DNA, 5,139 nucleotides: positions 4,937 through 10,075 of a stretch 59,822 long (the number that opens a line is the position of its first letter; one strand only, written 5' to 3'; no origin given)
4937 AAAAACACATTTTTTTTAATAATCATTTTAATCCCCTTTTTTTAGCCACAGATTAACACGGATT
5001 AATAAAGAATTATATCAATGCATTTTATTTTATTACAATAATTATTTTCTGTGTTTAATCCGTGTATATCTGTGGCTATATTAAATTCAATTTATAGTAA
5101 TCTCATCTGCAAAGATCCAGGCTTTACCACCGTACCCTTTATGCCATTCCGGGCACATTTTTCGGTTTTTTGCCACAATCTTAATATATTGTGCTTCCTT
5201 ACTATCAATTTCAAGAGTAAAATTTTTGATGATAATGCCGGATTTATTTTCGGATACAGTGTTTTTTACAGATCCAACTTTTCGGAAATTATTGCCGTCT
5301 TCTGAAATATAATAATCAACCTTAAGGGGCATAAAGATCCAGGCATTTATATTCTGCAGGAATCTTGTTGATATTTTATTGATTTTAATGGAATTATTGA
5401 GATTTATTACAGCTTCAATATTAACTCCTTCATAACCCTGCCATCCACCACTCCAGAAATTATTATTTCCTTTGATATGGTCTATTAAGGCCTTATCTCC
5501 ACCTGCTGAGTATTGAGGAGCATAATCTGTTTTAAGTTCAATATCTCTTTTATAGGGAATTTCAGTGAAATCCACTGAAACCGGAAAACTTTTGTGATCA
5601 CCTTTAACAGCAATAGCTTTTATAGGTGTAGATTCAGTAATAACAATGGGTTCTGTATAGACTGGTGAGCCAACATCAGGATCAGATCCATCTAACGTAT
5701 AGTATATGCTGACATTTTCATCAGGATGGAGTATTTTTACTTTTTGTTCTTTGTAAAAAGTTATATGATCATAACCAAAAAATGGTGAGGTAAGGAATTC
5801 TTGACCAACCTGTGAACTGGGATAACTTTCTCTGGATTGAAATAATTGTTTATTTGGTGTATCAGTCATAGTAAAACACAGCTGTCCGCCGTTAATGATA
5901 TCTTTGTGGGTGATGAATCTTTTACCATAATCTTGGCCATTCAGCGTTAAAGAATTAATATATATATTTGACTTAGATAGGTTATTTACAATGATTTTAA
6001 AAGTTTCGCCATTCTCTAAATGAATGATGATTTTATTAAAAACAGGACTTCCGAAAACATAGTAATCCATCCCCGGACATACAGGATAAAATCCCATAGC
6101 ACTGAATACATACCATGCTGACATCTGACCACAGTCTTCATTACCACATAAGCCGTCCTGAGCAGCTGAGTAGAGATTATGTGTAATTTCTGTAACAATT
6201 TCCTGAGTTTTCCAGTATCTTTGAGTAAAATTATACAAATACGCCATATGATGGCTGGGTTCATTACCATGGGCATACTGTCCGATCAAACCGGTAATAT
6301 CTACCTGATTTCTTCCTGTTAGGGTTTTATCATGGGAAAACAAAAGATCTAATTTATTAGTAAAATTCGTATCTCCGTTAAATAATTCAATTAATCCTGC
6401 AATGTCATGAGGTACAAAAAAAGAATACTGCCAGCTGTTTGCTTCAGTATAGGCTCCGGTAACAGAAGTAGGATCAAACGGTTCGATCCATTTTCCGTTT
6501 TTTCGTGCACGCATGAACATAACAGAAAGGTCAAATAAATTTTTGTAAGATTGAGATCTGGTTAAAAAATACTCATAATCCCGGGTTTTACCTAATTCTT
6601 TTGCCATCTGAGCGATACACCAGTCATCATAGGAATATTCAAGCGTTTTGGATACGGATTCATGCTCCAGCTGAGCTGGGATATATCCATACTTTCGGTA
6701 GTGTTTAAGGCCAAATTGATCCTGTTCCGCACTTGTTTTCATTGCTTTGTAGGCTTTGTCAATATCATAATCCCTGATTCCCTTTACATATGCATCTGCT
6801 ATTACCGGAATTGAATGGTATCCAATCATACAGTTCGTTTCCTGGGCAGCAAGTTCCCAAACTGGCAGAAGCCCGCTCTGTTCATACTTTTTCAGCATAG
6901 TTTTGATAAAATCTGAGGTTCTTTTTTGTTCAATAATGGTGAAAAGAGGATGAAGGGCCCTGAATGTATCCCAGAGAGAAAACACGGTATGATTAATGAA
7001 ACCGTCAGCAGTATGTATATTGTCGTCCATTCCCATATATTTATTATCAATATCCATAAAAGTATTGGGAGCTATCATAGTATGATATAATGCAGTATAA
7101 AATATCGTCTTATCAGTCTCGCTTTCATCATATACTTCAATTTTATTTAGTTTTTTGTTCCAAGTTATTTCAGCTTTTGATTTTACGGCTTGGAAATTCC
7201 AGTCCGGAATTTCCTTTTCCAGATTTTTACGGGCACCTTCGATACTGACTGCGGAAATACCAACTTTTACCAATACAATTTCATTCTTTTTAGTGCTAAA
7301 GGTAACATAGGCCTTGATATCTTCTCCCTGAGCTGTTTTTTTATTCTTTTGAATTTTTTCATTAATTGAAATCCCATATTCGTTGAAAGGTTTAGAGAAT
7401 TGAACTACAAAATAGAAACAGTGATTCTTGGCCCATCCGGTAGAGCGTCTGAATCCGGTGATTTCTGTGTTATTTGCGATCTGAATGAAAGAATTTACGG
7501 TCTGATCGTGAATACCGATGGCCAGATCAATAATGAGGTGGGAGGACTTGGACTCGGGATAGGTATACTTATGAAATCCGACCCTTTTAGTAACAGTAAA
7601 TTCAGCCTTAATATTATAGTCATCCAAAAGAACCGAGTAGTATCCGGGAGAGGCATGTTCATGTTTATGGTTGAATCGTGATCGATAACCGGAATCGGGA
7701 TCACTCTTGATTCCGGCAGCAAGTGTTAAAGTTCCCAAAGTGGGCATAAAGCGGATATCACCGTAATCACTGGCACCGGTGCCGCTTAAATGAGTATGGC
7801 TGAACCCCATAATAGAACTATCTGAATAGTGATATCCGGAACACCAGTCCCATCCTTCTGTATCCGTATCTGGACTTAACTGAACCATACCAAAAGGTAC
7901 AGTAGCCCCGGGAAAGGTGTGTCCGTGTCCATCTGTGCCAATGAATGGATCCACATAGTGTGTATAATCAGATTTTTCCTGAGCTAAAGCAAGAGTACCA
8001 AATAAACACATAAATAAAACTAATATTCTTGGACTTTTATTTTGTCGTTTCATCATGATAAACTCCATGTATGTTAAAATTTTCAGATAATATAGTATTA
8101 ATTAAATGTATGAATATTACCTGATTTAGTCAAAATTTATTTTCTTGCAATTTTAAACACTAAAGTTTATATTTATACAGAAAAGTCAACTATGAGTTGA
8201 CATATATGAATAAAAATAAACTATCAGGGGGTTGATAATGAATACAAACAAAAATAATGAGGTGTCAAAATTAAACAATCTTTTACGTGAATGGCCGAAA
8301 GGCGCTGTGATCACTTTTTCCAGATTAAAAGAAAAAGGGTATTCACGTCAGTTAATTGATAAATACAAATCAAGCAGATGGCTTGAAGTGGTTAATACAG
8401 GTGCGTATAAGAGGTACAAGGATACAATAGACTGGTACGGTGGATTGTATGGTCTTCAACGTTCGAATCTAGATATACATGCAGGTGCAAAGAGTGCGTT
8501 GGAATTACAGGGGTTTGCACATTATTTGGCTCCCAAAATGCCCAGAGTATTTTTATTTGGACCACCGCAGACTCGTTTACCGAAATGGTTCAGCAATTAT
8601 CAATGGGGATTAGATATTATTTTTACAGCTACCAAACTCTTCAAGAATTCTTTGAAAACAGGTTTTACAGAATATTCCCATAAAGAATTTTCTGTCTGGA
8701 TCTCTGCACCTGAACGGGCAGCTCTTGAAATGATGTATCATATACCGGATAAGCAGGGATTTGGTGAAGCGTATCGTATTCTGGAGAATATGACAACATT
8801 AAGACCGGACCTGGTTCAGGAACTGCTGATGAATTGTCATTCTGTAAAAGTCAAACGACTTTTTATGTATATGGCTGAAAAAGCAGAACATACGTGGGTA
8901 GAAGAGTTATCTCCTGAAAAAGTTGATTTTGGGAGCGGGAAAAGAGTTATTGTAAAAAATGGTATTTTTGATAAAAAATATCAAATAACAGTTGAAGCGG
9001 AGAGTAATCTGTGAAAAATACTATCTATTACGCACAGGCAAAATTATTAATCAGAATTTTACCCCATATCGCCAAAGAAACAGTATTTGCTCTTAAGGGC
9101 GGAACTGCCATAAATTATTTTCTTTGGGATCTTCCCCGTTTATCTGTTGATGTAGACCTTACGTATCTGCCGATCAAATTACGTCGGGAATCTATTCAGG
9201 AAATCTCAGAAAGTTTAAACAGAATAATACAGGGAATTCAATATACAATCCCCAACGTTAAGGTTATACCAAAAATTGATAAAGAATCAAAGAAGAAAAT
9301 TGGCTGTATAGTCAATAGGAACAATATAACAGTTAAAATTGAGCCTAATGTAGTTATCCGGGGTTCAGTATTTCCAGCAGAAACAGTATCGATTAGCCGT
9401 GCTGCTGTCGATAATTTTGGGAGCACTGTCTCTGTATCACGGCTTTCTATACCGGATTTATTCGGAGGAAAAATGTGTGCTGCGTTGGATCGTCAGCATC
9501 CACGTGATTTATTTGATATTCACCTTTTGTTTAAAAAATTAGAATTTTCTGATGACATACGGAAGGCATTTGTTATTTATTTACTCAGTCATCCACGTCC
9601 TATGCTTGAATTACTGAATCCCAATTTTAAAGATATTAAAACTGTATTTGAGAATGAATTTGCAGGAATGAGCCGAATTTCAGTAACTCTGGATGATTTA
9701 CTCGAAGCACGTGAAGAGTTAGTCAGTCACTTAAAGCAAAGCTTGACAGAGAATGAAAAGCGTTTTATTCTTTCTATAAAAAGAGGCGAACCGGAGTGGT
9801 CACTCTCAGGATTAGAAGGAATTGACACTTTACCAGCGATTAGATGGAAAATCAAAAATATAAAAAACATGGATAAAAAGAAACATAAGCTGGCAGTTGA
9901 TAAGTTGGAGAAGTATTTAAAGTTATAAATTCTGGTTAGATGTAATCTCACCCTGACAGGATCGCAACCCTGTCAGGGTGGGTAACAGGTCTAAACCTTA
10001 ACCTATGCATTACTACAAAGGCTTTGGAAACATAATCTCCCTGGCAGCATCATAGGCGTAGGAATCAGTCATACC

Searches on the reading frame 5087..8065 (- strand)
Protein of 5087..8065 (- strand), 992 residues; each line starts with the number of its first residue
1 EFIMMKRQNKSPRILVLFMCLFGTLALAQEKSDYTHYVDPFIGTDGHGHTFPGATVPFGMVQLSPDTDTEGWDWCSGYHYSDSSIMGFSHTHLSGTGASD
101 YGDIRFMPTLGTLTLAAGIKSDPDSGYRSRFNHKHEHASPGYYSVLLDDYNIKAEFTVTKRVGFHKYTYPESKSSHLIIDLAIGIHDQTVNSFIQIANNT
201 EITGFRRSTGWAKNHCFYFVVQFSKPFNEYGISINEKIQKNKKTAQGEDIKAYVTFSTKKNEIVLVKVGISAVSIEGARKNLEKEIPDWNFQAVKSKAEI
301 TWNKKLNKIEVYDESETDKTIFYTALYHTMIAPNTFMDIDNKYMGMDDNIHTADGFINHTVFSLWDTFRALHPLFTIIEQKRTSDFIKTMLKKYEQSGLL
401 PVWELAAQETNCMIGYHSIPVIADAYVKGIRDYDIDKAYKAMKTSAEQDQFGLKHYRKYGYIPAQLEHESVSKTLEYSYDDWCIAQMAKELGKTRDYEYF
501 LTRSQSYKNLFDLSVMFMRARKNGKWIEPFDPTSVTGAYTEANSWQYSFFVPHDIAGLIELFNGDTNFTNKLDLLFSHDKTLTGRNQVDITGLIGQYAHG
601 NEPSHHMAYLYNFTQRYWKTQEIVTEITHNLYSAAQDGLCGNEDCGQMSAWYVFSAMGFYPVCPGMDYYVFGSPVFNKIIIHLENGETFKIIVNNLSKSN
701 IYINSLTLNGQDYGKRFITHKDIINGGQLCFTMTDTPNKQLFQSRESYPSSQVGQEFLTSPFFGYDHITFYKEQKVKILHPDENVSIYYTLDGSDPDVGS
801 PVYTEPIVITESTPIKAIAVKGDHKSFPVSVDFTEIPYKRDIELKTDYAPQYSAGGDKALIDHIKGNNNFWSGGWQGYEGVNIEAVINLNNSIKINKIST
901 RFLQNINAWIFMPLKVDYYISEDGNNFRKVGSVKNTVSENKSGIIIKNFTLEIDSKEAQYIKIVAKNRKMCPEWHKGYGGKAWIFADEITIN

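Call 15: search_protein_families(library=pfam, proteins=[window:5087-8065:-], max_evalue=0.00001)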
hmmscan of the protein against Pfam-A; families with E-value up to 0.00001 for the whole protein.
window:5087-8065:- (992 aa): 5 families
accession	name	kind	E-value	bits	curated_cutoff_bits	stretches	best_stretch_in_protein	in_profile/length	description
PF07971.18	Glyco_hydro_92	-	4.8e-188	626.3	24.6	1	277-734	1-463/464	Glycosyl hydrolase family 92 catalytic domain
PF17678.7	Glyco_hydro_92N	-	3.3e-95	318.9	34.5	1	37-271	1-236/236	Glycosyl hydrolase family 92 N-terminal domain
PF13290.12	CHB_HEX_C_1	-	4e-17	62.4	22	1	770-826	6-62/67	Chitobiase/beta-hexosaminidase C-terminal domain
PF13287.12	Fn3_assoc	-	3e-15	56.5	23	1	782-825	7-50/59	Fn3 associated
PF00754.31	F5_F8_type_C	-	2.2e-08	34.7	28.2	1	852-967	9-114/127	F5/8 type C domain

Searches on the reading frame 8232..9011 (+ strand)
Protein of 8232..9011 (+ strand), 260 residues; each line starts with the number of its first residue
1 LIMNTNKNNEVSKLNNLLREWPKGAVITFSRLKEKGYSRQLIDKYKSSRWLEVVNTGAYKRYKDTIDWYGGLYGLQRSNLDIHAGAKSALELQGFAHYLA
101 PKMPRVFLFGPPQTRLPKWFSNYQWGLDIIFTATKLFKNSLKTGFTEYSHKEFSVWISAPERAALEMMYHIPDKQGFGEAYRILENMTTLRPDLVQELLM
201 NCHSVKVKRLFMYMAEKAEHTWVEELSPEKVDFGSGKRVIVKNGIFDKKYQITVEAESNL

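Call 15: search_protein_families(library=pfam, proteins=[window:8232-9011:+], max_evalue=0.00001)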
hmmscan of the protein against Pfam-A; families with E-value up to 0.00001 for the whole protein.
window:8232-9011:+ (260 aa): 2 families
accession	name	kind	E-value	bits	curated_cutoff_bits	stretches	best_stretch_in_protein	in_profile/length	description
PF11459.13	AbiEi_3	-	2e-51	174.1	26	1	104-255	2-157/157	Transcriptional regulator, AbiEi antitoxin, Type IV TA system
PF17194.10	AbiEi_3_N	-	3.8e-27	94.6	26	1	12-100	3-92/93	Transcriptional regulator, AbiEi antitoxin N-terminal domain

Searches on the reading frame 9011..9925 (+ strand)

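Call 15: search_protein_families(library=pfam, proteins=[window:9011-9925:+], max_evalue=0.00001)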
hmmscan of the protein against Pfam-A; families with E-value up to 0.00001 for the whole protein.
window:9011-9925:+ (305 aa): 1 family
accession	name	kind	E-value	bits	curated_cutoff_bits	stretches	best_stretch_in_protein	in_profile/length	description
PF08843.17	AbiEii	-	5.2e-32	112.1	22.5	1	12-264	2-231/238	Nucleotidyl transferase AbiEii toxin, Type IV TA system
